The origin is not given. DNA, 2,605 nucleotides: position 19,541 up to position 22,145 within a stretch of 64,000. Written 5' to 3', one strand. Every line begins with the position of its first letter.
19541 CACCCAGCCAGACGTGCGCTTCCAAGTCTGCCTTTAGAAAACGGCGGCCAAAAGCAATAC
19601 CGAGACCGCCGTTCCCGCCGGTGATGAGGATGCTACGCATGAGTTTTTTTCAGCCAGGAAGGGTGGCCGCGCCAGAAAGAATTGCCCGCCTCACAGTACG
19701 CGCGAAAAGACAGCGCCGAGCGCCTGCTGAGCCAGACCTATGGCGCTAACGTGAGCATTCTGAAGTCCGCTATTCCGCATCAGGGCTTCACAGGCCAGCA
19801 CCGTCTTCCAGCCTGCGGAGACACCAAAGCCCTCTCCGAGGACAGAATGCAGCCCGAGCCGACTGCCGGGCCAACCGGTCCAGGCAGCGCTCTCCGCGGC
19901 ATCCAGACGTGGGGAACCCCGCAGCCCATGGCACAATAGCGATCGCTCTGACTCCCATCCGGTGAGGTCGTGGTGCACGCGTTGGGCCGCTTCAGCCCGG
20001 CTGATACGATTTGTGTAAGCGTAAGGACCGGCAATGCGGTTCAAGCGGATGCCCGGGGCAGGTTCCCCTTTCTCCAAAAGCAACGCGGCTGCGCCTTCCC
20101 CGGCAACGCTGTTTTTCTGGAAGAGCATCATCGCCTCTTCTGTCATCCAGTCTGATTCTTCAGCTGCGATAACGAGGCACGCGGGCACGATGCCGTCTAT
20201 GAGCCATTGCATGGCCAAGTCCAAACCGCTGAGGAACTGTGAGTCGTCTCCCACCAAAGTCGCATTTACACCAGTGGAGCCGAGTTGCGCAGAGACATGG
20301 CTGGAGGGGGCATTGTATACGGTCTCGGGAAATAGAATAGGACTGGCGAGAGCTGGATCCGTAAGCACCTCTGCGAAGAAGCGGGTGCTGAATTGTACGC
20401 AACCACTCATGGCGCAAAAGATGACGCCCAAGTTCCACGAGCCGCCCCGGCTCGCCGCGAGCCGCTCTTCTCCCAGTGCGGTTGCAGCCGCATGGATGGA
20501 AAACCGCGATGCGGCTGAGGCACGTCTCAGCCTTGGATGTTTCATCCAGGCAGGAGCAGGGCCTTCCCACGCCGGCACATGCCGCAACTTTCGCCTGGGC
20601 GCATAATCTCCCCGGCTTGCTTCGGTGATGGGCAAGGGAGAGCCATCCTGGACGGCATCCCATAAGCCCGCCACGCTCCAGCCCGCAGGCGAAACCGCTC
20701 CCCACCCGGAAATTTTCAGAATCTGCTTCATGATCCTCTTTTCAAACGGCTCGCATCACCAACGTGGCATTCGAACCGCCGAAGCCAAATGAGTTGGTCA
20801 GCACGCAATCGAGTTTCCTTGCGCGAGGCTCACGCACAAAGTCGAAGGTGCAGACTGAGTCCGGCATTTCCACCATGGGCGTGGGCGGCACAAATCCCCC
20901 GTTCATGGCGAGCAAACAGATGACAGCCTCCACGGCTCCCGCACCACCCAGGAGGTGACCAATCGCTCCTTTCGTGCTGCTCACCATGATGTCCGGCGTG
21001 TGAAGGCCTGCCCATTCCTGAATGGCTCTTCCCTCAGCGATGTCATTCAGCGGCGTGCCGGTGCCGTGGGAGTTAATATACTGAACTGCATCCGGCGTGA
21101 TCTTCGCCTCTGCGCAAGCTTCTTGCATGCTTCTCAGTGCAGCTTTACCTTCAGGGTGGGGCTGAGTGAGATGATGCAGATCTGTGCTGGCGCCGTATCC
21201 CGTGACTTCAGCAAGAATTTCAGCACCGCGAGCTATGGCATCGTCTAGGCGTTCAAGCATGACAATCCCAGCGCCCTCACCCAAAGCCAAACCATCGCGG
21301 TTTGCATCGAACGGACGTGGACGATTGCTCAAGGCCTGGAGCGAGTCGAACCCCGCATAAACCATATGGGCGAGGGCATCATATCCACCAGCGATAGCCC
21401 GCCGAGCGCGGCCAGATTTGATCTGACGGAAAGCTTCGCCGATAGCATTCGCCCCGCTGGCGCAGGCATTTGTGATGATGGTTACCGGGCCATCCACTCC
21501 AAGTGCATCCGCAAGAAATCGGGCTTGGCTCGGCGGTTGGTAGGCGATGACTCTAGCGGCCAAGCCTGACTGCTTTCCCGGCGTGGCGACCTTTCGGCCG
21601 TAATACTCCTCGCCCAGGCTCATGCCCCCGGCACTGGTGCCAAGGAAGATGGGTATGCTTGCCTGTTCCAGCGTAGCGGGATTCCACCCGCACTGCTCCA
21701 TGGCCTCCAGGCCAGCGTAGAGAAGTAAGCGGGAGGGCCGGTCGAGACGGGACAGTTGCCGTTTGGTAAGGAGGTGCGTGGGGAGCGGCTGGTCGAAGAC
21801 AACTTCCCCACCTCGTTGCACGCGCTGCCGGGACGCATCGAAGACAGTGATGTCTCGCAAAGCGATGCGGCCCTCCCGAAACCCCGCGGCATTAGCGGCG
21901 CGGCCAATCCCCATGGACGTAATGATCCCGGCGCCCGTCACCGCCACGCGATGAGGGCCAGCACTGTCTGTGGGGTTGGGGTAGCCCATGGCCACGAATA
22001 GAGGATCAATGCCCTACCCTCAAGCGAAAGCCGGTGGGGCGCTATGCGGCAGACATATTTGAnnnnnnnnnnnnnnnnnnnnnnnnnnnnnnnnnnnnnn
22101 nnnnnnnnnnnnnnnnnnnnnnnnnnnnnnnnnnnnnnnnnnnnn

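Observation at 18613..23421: Compact type II PKS/FAS-like cassette, including a Cys-less ketosynthase partner, possibly for a specialised lipid or polyene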

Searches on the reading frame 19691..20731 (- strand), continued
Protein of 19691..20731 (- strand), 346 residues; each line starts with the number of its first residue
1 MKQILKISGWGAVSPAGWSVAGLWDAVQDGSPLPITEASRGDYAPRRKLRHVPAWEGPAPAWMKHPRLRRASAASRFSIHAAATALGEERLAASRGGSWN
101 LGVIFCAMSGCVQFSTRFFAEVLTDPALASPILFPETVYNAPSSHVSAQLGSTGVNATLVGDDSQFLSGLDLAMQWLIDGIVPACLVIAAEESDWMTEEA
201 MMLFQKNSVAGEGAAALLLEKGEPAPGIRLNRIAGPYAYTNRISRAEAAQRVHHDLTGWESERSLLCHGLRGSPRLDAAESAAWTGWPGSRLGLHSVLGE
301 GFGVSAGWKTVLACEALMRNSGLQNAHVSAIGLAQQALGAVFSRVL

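Call 96: search_protein_families(library=pfam, proteins=[L072:238-1020:-, L072:782-1732:-, L072:1895-2836:-, L072:2752-3111:-, L072:3108-3452:-, L072:3449-4375:-, L072:4372-7437:-, L072:11030-11614:-, L072:11611-13311:-], max_evalue=0.001)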
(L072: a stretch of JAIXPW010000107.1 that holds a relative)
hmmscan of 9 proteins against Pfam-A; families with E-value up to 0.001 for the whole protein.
L072:238-1020:- (260 aa): 2 families
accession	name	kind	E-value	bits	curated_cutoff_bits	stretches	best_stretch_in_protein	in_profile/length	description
PF00535.33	Glycos_transf_2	-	7.5e-20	72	23.3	1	8-135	2-128/168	Glycosyl transferase family 2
PF13641.12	Glyco_tranf_2_3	-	3.9e-06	27.5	27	1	8-148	5-141/230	Glycosyltransferase like family 2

L072:782-1732:- (316 aa): 0 families

L072:1895-2836:- (313 aa): 1 family
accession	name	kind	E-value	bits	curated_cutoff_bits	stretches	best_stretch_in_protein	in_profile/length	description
PF01553.26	Acyltransferase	-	6.2e-18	65.3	23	1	133-245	12-131/132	Acyltransferase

L072:2752-3111:- (119 aa): 0 families

L072:3108-3452:- (114 aa): 0 families

L072:3449-4375:- (308 aa): 0 families

L072:4372-7437:- (1021 aa): 0 families

L072:11030-11614:- (194 aa): 0 families

L072:11611-13311:- (566 aa): 7 families
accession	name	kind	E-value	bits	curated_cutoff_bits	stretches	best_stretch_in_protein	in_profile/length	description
PF13614.12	AAA_31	-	9.2e-22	78.3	27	1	307-477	4-175/177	AAA domain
PF01656.29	CbiA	-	8.8e-20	71.4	25.4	1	308-531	2-125/125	CobQ/CobB/MinD/ParA nucleotide binding domain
PF10609.15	ParA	-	1.1e-08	35.3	27.1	1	307-346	6-45/246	NUBPL iron-transfer P-loop NTPase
PF07015.17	VirC1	-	1.3e-06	28.3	24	0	415-458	78-121/231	VirC1 protein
PF02374.21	ArsA_ATPase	-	1.6e-06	28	24.3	1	308-347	4-43/305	Anion-transporting ATPase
PF00142.24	Fer4_NifH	-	2.9e-06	27.4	25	1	313-446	8-134/271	4Fe-4S iron sulfur cluster binding proteins, NifH/frxC family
PF06564.18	CBP_BcsQ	-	0.00055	20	21.3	1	306-351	3-48/234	Cellulose biosynthesis protein BcsQ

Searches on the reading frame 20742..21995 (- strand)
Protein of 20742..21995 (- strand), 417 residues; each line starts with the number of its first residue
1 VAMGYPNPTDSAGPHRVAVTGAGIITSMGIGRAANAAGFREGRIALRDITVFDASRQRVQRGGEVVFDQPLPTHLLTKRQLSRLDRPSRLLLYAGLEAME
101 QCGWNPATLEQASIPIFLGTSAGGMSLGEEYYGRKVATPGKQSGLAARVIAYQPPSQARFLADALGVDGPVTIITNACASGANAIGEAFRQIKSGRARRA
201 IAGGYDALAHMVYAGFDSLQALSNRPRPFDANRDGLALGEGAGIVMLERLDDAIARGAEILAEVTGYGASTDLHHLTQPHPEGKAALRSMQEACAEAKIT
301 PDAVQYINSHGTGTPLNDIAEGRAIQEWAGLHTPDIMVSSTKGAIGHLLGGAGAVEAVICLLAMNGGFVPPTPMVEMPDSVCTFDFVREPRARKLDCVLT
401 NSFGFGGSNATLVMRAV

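Call 4: search_protein_families(library=pfam, proteins=[window:20742-21995:-], max_evalue=0.01)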
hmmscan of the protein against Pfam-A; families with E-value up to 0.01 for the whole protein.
window:20742-21995:- (417 aa): 4 families
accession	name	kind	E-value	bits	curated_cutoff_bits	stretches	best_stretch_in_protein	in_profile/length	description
PF00109.32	ketoacyl-synt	-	1.2e-34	120.5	20.8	1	16-253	3-252/252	Beta-ketoacyl synthase, N-terminal domain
PF02801.28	Ketoacyl-synt_C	-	5.6e-33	113.9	20.8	1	261-373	1-116/119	Beta-ketoacyl synthase, C-terminal domain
PF00108.29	Thiolase_N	-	6.3e-06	26.2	26.4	1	158-214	63-121/260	Thiolase, N-terminal domain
PF16197.11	KAsynt_C_assoc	-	0.0063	17.4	33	0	386-416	15-45/111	Ketoacyl-synthetase C-terminal extension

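Call 5: search_protein_families(library=ncbifam, proteins=[window:20742-21995:-], max_evalue=0.01)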
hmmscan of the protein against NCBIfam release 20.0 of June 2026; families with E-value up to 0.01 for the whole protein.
window:20742-21995:- (417 aa): 32 families (the best 25 are shown)
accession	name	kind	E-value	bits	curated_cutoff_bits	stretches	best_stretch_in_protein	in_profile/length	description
TIGR03150.1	fabF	equivalog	9.4e-107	357.2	493.75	1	15-415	1-407/407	beta-ketoacyl-ACP synthase II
NF005589.0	PRK07314.1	subfamily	1.8e-103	346.5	387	1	15-416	4-411/413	beta-ketoacyl-ACP synthase II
NF004970.0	PRK06333.1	subfamily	5.7e-86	289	525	1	15-415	4-420/424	beta-ketoacyl-ACP synthase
NF006618.0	PRK09185.1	subfamily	1.2e-83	281.4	407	1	16-415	4-391/394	beta-ketoacyl-ACP synthase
NF006274.0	PRK08439.1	equivalog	1.3e-78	264.6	621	1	15-415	2-404/406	beta-ketoacyl-ACP synthase II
NF006587.0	PRK09116.1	equivalog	1.7e-69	234.6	470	1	15-415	2-405/408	beta-ketoacyl-ACP synthase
NF005076.0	PRK06501.1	equivalog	3e-69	233.9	629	1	9-415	5-421/425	beta-ketoacyl-ACP synthase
NF006434.0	PRK08722.1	equivalog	6.3e-64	216.4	759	1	15-415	4-412/414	beta-ketoacyl-ACP synthase II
NF004618.0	PRK05952.1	equivalog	3.5e-62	210.5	455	1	97-415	67-381/384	beta-ketoacyl-ACP synthase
NF005935.0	PRK07967.1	equivalog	1.2e-61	208.8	630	1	15-416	2-403/406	beta-ketoacyl-ACP synthase I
NF005916.1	PRK07910.1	equivalog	1.9e-57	195.1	560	1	57-414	56-415/418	KasA/KasB family beta-ketoacyl-ACP synthase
NF058662.1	cispenta_AmcF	equivalog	2.6e-56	191.2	325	1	159-415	110-368/369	cispentacin biosynthesis acyltransferase subunit AmcF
NF005490.0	PRK07103.1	equivalog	6e-54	183.7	445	1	16-415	5-411/414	polyketide beta-ketoacyl:acyl carrier protein synthase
NF040607.1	mycolic_Pks13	equivalog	3.9e-39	134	2100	1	76-416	177-525/1680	polyketide synthase Pks13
NF045894.1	PKS_plus_SDR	equivalog_domain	8.6e-39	133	1740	1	79-382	82-383/1515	type I polyketide synthase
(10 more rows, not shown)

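Call 13: search_solved_structures(query=window:20742-21995:-, max_evalue=1e-20)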
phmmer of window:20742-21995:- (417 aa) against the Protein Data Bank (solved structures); distinct sequences matched with E-value up to 1e-20: 112 (the best 60 are shown).
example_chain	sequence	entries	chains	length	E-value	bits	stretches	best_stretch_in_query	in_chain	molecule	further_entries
1j3n_A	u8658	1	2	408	2.7e-83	283.4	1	15-415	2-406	3-oxoacyl-(acyl-carrier protein) synthase II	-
1e5m_A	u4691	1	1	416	9.4e-82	278.3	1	15-415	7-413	BETA KETOACYL ACYL CARRIER PROTEIN SYNTHASE II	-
4ls5_A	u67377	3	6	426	3e-74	253.6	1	15-415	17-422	3-oxoacyl-[acyl-carrier-protein] synthase 2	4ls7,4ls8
4ls6_A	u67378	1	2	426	3.8e-74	253.2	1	15-415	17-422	3-oxoacyl-[acyl-carrier-protein] synthase 2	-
9s5h_B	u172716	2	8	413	3.1e-72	246.9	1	14-415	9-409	3-oxoacyl-(Acyl-carrier-protein) synthase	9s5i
4jga_A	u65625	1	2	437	1.2e-71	245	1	15-416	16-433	3-oxoacyl-[acyl-carrier-protein] synthase 2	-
3o04_A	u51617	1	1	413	1.9e-68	234.5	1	15-416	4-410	beta-keto-acyl carrier protein synthase II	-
5sxo_A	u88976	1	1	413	2.6e-68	234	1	15-416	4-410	3-oxoacyl-[acyl-carrier-protein] synthase 2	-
2gqd_A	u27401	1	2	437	1e-66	228.8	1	15-415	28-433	3-oxoacyl-[acyl-carrier-protein] synthase 2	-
4b7v_A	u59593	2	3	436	1.1e-66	228.7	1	12-415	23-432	3-OXOACYL-[ACYL-CARRIER-PROTEIN] SYNTHASE 2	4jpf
8qm1_A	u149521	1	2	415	2.1e-66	227.7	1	14-415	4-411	3-oxoacyl-[acyl-carrier-protein] synthase 2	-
8z5c_A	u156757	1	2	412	4.8e-66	226.6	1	15-415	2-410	3-oxoacyl-[acyl-carrier-protein] synthase 2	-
2rjt_A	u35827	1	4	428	5.7e-66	226.3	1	15-414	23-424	Beta-ketoacyl-ACP synthase II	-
3e60_A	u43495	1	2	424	1.4e-65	225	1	15-415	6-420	3-oxoacyl-[acyl-carrier-protein ] synthase II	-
8z5e_A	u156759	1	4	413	3.6e-65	223.7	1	15-415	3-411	3-oxoacyl-[acyl-carrier-protein] synthase 2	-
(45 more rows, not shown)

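Call 65: list_cluster_members(proteins=[P0001, window:20742-21995:-, window:18915-19640:-, window:18613-18879:-])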
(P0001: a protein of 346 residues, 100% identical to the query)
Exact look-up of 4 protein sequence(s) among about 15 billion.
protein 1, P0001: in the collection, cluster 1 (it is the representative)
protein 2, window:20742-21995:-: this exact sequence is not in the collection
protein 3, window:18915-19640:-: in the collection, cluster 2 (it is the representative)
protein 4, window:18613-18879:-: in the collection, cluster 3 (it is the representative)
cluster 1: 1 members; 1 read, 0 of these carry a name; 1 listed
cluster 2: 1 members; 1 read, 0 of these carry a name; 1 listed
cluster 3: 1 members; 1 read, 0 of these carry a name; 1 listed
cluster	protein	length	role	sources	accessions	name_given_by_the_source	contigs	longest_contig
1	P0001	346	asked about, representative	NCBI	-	-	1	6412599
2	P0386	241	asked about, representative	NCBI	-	-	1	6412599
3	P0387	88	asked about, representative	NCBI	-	-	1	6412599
